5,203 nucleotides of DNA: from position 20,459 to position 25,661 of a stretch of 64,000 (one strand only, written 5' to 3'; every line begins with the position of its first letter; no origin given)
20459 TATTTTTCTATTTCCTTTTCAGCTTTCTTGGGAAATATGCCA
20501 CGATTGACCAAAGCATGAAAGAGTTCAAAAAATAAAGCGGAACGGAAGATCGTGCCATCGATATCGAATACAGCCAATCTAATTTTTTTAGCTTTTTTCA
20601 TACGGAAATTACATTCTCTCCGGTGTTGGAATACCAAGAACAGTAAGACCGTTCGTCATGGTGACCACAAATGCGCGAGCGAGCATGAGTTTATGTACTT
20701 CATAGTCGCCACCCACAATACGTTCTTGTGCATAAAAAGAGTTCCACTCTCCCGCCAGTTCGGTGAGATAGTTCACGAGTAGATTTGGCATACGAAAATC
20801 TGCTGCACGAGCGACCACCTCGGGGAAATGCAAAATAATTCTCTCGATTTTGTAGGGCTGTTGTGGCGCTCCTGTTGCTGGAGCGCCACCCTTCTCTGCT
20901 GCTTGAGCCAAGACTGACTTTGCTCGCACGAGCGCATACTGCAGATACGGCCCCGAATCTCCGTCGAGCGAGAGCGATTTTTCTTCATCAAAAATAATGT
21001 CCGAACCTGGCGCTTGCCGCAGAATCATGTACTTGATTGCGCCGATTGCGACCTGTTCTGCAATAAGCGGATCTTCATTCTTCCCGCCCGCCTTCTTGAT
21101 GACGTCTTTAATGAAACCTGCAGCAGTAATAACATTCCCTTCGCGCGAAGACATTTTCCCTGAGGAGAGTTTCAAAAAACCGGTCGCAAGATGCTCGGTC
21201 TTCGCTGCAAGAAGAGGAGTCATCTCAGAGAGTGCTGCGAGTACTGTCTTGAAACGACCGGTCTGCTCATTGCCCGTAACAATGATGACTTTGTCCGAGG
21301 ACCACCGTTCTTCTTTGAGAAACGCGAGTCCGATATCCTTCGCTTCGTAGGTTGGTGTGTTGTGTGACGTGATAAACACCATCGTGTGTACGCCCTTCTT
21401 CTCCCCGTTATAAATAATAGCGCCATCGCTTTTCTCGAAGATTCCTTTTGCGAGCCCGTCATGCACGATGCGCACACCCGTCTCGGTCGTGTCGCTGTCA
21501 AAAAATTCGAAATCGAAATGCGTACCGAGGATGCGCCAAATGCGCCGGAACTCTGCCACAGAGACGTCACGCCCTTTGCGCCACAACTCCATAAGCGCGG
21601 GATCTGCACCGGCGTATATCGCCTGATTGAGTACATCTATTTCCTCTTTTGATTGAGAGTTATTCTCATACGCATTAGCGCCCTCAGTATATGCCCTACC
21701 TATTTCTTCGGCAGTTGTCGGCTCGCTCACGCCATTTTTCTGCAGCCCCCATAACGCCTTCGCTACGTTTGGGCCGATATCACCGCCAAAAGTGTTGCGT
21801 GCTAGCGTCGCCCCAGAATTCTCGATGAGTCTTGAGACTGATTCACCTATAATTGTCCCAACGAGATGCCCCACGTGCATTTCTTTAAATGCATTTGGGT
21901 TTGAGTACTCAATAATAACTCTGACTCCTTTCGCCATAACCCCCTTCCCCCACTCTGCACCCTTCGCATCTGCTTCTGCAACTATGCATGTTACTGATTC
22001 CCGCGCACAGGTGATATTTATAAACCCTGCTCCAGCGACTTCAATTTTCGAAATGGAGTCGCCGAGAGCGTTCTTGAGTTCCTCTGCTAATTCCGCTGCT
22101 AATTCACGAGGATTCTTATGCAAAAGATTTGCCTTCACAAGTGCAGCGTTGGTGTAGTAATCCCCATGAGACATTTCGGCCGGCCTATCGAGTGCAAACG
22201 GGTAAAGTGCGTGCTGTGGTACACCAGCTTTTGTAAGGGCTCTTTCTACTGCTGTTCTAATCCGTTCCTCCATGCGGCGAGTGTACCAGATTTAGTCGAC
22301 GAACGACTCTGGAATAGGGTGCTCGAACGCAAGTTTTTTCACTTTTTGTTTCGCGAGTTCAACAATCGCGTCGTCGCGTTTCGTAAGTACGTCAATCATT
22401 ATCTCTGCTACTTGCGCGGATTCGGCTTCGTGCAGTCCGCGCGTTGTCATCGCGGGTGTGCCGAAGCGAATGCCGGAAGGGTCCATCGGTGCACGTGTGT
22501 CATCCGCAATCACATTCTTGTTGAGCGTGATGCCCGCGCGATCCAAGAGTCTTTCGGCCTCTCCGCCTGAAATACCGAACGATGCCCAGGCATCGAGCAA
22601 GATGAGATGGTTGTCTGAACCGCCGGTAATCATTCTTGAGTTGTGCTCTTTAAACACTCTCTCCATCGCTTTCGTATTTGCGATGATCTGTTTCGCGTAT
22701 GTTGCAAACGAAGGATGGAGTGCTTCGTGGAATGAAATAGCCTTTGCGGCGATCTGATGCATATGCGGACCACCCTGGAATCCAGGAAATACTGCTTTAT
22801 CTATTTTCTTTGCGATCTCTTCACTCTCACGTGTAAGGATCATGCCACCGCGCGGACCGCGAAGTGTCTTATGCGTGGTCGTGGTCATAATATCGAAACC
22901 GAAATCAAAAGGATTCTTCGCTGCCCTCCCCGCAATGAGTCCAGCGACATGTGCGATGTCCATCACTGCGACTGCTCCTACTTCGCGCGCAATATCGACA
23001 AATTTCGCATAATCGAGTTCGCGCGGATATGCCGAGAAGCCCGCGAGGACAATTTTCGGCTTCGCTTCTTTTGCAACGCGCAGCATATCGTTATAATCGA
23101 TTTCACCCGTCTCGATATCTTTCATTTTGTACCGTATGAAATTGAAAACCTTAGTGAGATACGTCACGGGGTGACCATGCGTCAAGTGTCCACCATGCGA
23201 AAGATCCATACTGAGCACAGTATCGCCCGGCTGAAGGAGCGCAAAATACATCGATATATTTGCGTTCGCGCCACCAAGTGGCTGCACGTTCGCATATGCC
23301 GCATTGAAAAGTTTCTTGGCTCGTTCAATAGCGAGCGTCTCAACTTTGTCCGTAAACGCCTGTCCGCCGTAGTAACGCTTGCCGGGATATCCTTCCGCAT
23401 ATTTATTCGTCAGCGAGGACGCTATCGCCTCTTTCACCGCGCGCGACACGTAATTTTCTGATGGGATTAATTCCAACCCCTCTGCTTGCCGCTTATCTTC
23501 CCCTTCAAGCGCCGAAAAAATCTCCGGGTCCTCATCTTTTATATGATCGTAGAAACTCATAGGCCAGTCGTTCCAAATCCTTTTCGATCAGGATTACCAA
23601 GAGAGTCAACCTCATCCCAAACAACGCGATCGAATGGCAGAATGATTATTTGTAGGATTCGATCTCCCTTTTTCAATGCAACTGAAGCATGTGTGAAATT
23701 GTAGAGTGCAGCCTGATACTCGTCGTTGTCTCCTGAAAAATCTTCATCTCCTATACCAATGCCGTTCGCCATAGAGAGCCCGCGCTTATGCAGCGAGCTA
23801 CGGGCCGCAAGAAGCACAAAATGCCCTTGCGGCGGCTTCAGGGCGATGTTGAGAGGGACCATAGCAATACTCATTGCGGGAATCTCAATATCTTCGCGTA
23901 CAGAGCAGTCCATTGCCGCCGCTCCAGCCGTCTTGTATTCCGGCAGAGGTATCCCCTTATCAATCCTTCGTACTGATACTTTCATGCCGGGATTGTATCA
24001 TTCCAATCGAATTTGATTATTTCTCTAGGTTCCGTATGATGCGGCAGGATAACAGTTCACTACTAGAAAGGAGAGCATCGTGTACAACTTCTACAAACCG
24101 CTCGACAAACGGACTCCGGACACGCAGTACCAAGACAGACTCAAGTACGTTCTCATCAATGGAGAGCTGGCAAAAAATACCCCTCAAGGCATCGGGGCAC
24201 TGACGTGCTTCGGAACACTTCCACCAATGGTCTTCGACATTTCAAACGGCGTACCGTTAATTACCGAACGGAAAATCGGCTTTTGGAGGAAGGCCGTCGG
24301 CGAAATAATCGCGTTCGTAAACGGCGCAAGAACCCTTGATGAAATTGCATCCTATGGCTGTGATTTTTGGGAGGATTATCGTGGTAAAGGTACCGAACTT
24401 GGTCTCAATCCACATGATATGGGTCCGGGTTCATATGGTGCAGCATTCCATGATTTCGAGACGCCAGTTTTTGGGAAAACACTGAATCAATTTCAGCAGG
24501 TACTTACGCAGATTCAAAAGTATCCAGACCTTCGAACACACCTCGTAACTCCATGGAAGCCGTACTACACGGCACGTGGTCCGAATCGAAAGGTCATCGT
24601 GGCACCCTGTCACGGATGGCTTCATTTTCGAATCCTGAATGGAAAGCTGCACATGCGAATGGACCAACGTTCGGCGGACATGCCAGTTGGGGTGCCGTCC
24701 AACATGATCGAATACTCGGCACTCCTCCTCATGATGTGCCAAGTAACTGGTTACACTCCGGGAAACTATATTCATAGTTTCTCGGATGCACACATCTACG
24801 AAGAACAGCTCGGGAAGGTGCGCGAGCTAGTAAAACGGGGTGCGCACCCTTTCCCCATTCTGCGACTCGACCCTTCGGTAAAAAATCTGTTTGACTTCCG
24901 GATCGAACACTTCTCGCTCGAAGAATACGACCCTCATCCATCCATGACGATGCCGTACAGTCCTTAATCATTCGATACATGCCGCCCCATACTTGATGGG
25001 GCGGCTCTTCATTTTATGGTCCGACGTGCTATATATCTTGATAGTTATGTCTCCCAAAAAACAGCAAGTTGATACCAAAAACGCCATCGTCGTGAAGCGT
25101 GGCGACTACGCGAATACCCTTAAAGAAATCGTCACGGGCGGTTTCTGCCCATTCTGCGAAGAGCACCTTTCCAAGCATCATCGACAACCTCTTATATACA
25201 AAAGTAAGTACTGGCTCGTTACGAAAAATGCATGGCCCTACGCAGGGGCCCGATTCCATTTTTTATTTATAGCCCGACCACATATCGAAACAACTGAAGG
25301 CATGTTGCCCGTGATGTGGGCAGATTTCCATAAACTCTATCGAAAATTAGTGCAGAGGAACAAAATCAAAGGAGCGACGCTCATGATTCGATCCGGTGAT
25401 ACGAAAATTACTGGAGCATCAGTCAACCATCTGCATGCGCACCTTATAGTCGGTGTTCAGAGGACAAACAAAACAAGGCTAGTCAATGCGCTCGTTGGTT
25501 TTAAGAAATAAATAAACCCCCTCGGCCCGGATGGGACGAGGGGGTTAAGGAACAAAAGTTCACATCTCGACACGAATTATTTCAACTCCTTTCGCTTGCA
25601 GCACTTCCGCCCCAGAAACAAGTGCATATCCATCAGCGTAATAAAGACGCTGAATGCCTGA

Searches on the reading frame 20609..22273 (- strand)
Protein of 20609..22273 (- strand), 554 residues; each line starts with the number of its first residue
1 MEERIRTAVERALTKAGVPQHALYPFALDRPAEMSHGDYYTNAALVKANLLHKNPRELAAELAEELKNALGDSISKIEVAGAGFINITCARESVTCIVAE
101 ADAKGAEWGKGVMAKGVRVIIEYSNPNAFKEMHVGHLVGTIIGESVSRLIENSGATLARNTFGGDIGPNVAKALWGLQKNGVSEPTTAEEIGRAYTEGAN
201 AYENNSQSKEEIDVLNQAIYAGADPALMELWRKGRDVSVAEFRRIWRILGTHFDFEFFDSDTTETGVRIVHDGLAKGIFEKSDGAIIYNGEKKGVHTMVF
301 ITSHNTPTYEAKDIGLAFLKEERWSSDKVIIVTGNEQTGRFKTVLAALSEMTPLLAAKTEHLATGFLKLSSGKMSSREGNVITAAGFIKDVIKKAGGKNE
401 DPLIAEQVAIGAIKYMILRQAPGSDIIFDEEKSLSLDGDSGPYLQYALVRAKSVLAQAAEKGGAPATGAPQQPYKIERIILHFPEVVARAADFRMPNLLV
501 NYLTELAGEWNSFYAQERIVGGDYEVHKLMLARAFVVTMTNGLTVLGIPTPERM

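Call 13: search_protein_families(library=pfam, proteins=[window:20609-22273:-], max_evalue=0.001)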
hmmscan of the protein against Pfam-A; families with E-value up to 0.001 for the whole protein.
window:20609-22273:- (554 aa): 3 families
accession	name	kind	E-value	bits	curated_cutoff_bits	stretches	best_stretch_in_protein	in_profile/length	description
PF00750.26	tRNA-synt_1d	-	2.9e-28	99.3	23.3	1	117-429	20-348/349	tRNA synthetases class I (R), catalytic domain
PF05746.21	DALR_1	-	6e-21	75.1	22.3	1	444-554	1-117/117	DALR anticodon binding domain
PF03485.21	Arg_tRNA_synt_N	-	3.5e-20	72.8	21.5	1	4-88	2-84/85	Arginyl tRNA synthetase N terminal domain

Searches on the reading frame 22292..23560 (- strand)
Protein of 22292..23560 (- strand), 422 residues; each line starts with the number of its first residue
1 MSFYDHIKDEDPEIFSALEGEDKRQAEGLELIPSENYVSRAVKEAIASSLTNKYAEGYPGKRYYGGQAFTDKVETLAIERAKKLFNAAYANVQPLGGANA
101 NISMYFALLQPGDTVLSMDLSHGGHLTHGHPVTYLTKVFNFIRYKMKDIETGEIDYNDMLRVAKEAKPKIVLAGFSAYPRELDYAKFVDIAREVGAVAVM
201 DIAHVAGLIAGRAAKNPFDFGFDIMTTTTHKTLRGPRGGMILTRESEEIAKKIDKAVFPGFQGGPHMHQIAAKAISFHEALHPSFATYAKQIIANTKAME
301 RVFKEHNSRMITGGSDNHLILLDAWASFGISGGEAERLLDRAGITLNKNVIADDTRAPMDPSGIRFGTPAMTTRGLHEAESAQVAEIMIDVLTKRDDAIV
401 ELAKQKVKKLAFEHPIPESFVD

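Call 13: search_protein_families(library=pfam, proteins=[window:22292-23560:-], max_evalue=0.001)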
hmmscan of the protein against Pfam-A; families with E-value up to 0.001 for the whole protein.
window:22292-23560:- (422 aa): 3 families
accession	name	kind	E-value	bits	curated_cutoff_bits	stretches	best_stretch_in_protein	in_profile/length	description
PF00464.25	SHMT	-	2.4e-144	481.3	27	1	7-387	1-398/399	Serine hydroxymethyltransferase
PF00155.27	Aminotran_1_2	-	1.8e-10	41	19.7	1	71-379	45-357/361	Aminotransferase class I and II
PF01053.26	Cys_Met_Meta_PP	-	8.3e-05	21.7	27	1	82-254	62-223/381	Cys/Met metabolism PLP-dependent enzyme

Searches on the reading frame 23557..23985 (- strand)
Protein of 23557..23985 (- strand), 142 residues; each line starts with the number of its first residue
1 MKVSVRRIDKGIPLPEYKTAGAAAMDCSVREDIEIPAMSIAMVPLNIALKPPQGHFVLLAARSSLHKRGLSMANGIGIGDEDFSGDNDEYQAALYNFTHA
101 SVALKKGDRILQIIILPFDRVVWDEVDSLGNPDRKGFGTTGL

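Call 57: search_protein_families(library=pfam, proteins=[window:23557-23985:-], max_evalue=0.001)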
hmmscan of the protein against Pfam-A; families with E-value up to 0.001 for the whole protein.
window:23557-23985:- (142 aa): 2 families
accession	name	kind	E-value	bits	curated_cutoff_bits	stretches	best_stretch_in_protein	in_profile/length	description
PF00692.24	dUTPase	-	4.7e-17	62.4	22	1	12-139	3-127/129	dUTPase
PF22769.1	DCD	-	0.00034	21.2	27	1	38-114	76-149/153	dCTP deaminase-like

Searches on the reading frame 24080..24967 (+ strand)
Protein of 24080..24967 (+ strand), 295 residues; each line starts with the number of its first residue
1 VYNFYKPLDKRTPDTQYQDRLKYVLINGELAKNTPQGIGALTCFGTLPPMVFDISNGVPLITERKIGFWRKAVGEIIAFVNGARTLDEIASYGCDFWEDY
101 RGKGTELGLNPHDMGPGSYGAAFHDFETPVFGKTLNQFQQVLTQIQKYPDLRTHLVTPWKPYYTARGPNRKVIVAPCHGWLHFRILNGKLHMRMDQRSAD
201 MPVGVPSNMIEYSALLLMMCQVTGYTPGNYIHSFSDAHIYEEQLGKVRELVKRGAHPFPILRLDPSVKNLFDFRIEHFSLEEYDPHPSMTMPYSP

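Call 57: search_protein_families(library=pfam, proteins=[window:24080-24967:+], max_evalue=0.001)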
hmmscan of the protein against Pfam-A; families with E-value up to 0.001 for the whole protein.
window:24080-24967:+ (295 aa): 1 family
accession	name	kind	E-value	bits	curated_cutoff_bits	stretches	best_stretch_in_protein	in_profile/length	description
PF00303.24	Thymidylat_synt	-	1.5e-58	198.5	24.3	1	16-293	2-264/266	Thymidylate synthase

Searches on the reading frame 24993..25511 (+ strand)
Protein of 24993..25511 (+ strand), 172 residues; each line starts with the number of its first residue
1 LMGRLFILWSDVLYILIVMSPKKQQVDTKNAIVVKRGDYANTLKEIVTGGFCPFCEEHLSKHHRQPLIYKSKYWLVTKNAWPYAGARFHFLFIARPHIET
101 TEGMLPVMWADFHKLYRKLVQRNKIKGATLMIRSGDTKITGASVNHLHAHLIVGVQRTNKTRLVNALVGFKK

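Call 57: search_protein_families(library=pfam, proteins=[window:24993-25511:+], max_evalue=0.001)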
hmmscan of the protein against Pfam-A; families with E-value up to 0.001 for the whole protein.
window:24993-25511:+ (172 aa): 2 families
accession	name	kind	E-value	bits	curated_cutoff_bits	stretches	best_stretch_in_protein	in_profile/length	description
PF01230.28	HIT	-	8.6e-07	30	21.5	1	67-154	8-95/98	HIT domain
PF11969.13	DcpS_C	-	7.2e-05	23.7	24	1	61-153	10-101/114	Scavenger mRNA decapping enzyme C-term binding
